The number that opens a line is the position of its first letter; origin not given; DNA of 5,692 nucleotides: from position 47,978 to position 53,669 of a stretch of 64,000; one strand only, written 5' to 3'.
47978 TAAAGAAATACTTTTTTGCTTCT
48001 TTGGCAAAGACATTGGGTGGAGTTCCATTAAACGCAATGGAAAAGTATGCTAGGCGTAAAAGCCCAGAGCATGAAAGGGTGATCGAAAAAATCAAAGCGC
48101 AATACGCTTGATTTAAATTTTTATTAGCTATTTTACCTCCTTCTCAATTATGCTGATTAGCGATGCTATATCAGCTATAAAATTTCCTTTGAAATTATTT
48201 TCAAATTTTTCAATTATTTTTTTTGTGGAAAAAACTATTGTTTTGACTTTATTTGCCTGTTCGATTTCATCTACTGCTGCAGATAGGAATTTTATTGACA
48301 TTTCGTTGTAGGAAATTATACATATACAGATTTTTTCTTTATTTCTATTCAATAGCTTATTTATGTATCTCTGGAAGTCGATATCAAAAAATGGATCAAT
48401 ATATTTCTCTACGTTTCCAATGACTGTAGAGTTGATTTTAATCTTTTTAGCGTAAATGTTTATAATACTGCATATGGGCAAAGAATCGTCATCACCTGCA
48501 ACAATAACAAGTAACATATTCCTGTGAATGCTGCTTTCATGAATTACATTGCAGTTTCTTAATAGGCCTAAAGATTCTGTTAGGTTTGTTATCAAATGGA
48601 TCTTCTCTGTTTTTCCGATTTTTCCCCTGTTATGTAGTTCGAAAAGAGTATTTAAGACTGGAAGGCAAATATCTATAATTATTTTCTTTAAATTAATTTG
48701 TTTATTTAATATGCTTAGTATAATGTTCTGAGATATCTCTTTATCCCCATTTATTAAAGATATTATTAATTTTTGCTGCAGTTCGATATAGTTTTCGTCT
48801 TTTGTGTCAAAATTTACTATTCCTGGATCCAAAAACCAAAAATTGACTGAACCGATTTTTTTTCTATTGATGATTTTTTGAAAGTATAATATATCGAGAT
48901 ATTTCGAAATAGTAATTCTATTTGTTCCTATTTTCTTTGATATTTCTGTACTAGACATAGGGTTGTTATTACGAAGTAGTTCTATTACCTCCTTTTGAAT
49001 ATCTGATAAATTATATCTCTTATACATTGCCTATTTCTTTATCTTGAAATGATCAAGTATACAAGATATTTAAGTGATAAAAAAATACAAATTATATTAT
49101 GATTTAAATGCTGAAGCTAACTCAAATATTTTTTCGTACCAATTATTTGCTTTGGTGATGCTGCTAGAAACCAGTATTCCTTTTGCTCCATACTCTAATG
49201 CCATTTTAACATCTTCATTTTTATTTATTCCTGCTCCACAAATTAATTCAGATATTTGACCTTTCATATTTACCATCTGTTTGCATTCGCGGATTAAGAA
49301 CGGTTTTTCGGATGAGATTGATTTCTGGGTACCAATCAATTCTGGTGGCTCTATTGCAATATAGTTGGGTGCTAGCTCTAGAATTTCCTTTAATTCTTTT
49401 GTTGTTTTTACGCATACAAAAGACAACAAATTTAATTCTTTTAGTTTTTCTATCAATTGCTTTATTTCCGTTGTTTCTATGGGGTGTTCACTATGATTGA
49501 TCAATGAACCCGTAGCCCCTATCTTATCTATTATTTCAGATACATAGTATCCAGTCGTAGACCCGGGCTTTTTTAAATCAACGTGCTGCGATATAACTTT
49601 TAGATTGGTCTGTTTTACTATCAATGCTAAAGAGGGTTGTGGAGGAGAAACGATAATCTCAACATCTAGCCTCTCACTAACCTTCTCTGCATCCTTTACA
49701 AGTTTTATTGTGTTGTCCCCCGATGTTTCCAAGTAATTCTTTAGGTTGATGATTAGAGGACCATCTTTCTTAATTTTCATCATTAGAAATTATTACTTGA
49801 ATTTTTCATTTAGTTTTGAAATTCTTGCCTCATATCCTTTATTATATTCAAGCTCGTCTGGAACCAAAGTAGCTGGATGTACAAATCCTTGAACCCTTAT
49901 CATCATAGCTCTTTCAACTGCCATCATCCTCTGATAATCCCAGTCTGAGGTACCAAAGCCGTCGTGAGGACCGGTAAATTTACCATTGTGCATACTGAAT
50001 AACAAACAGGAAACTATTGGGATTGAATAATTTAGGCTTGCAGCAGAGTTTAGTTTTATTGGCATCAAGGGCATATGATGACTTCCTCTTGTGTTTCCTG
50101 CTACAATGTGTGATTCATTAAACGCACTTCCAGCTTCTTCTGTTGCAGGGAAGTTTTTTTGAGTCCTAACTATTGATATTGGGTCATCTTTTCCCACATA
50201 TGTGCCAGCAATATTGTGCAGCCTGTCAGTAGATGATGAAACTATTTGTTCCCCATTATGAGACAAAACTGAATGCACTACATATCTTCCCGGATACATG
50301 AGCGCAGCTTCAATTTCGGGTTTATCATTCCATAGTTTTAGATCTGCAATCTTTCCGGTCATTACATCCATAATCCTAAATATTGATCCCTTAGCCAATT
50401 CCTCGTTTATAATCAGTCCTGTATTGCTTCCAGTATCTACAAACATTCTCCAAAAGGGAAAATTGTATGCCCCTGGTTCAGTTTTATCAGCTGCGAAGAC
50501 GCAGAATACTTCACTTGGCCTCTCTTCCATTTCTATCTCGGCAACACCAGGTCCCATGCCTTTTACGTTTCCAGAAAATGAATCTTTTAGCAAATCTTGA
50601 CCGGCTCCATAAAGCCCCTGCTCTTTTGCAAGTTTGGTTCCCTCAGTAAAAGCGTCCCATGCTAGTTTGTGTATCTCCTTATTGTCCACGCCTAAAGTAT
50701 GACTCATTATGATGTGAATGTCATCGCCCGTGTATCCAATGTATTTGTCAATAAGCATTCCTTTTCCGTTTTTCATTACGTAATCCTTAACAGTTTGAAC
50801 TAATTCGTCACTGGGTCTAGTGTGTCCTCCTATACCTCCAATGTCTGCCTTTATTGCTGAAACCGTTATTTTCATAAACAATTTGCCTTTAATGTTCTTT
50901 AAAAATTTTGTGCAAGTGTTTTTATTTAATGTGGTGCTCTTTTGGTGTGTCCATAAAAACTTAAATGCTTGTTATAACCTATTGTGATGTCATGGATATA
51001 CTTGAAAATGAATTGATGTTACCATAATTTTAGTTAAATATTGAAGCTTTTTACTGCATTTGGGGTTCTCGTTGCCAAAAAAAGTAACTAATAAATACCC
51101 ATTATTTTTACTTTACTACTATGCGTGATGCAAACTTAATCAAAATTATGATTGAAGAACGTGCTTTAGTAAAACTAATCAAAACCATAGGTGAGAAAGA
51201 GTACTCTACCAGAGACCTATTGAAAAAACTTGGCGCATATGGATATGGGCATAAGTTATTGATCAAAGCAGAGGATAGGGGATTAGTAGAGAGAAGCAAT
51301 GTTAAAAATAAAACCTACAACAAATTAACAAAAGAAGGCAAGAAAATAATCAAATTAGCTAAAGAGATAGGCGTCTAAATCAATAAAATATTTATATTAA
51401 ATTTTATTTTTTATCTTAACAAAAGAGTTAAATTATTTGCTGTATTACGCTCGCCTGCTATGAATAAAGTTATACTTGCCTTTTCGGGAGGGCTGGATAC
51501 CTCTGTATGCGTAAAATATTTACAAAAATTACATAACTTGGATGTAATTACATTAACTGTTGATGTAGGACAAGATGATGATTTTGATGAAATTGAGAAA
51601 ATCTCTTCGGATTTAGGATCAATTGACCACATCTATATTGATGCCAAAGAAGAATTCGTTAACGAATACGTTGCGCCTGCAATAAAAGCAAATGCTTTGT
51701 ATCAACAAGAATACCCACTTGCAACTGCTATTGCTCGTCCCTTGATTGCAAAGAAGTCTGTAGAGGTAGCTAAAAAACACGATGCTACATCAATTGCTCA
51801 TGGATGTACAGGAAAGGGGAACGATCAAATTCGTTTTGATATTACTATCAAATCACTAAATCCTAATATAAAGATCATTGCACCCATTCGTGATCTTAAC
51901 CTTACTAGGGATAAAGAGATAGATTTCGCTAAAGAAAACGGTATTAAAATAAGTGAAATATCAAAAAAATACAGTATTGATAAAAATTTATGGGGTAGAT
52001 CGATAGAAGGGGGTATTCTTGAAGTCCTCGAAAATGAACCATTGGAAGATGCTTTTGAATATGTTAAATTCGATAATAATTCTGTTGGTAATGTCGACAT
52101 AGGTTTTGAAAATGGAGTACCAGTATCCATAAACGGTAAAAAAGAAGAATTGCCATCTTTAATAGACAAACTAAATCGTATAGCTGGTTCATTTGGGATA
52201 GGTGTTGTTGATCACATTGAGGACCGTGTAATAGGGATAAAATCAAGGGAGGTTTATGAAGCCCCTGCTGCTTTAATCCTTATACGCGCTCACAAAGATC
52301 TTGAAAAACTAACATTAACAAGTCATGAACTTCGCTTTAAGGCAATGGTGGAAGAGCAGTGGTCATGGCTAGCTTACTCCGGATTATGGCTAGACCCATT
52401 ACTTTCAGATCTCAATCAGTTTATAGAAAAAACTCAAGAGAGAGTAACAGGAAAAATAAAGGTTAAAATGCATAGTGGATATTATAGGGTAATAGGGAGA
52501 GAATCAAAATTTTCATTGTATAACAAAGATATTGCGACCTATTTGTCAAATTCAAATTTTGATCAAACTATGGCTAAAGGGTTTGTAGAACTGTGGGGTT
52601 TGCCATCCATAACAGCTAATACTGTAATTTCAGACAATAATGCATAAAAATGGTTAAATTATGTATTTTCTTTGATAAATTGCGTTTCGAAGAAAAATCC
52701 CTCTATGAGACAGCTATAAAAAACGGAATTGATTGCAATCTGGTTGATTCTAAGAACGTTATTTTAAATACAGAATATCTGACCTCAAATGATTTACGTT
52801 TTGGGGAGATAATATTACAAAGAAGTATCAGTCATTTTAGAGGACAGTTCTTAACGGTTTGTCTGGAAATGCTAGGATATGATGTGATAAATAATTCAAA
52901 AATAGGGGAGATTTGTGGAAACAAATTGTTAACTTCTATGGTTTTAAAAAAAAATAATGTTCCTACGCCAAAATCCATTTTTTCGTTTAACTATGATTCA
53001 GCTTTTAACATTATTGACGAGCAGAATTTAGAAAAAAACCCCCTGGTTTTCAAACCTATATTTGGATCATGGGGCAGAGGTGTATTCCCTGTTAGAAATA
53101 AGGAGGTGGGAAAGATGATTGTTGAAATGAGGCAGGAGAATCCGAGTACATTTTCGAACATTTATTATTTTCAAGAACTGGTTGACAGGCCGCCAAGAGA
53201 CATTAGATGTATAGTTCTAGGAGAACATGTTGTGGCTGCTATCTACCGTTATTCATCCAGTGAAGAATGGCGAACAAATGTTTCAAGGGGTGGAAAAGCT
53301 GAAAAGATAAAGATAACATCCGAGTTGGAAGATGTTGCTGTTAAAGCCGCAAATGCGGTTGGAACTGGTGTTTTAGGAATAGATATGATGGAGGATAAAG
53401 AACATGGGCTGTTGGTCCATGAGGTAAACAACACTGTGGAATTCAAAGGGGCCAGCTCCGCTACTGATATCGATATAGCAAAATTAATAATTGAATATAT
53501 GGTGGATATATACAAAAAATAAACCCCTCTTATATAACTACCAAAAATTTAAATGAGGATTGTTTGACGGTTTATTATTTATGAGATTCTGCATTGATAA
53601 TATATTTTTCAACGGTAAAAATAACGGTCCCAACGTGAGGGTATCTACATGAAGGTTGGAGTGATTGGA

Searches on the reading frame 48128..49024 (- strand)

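Call 45: search_protein_families(library=pfam, proteins=[window:48128-49024:-], max_evalue=0.001)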
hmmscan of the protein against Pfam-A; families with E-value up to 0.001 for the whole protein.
window:48128-49024:- (298 aa): 2 families
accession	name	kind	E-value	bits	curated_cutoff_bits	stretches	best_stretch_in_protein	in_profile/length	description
PF08279.18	HTH_11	-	0.00036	20.8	25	0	11-46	3-39/55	HTH domain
PF01047.28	MarR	-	0.00043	20.5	24.6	0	11-56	6-51/59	MarR family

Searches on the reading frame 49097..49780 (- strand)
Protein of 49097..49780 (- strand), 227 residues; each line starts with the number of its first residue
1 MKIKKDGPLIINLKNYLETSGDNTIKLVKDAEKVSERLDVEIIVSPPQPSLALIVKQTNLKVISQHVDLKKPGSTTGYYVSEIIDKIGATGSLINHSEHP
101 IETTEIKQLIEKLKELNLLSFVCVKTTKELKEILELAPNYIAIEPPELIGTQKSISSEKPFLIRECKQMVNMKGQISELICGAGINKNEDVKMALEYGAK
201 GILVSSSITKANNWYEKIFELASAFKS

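Call 45: search_protein_families(library=pfam, proteins=[window:49097-49780:-], max_evalue=0.001)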
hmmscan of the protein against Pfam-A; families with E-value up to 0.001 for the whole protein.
window:49097-49780:- (227 aa): 3 families
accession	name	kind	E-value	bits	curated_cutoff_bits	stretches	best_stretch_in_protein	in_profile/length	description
PF00121.24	TIM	-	6.5e-30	104.9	20.1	1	10-218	4-241/245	Triosephosphate isomerase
PF00218.27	IGPS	-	2.5e-06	27.3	27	1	102-220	143-253/254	Indole-3-glycerol phosphate synthase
PF05690.20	ThiG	-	0.00015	21.6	23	1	179-225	178-220/247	Thiazole biosynthesis protein ThiG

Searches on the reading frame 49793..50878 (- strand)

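Call 45: search_protein_families(library=pfam, proteins=[window:49793-50878:-], max_evalue=0.001)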
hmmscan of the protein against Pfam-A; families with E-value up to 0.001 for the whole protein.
window:49793-50878:- (361 aa): 1 family
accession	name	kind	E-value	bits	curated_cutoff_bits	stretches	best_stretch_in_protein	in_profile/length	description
PF01950.21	FBPase_3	-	2.1e-148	494.8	25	1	3-361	1-361/361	Fructose-1,6-bisphosphatase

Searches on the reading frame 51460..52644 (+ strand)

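Call 45: search_protein_families(library=pfam, proteins=[window:51460-52644:+], max_evalue=0.001)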
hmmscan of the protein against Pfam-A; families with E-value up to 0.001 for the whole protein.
window:51460-52644:+ (395 aa): 3 families
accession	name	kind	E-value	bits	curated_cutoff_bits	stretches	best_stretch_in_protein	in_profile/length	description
PF20979.2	Arginosuc_syn_C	-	8e-83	277.8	27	1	171-383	1-216/219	Arginosuccinate synthase C-terminal domain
PF00764.25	Arginosuc_synth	-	1.6e-71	240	27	1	3-162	1-161/162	Arginosuccinate synthase N-terminal HUP domain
PF00733.27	Asn_synthase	-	9.1e-05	22.7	21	1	6-93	22-105/354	Asparagine synthase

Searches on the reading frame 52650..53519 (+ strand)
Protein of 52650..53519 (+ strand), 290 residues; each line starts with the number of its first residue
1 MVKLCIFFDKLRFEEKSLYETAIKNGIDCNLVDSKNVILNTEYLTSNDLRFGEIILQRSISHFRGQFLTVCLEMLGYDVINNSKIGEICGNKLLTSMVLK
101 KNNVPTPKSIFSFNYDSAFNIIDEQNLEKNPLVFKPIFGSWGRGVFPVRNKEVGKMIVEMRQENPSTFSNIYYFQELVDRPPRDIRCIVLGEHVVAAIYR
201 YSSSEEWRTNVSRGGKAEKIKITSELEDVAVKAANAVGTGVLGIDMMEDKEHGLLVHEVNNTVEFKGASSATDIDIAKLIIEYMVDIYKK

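Call 45: search_protein_families(library=pfam, proteins=[window:52650-53519:+], max_evalue=0.001)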
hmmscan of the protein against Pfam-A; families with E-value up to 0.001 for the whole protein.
window:52650-53519:+ (290 aa): 6 families
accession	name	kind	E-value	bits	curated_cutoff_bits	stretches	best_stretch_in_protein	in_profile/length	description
PF08443.16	RimK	-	3e-37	128.5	21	1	91-283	3-187/188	RimK-like ATP-grasp domain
PF22626.3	LysX_preATP_grasp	-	8.9e-10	39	27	1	5-87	2-83/84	LysX preATP-grasp domain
PF02955.21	GSH-S_ATP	-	1.1e-09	38.4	23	1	123-250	25-155/175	Prokaryotic glutathione synthetase, ATP-grasp domain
PF14397.11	ATPgrasp_ST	-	3.2e-09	36.8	31.4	1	80-151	10-82/278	Sugar-transfer associated ATP-grasp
PF02655.19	ATP-grasp_3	-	4.6e-08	33.8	23.2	1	89-260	1-154/160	ATP-grasp domain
PF14398.11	ATPgrasp_YheCD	-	3.7e-06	26.8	26.8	0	209-280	171-244/255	YheC/D like ATP-grasp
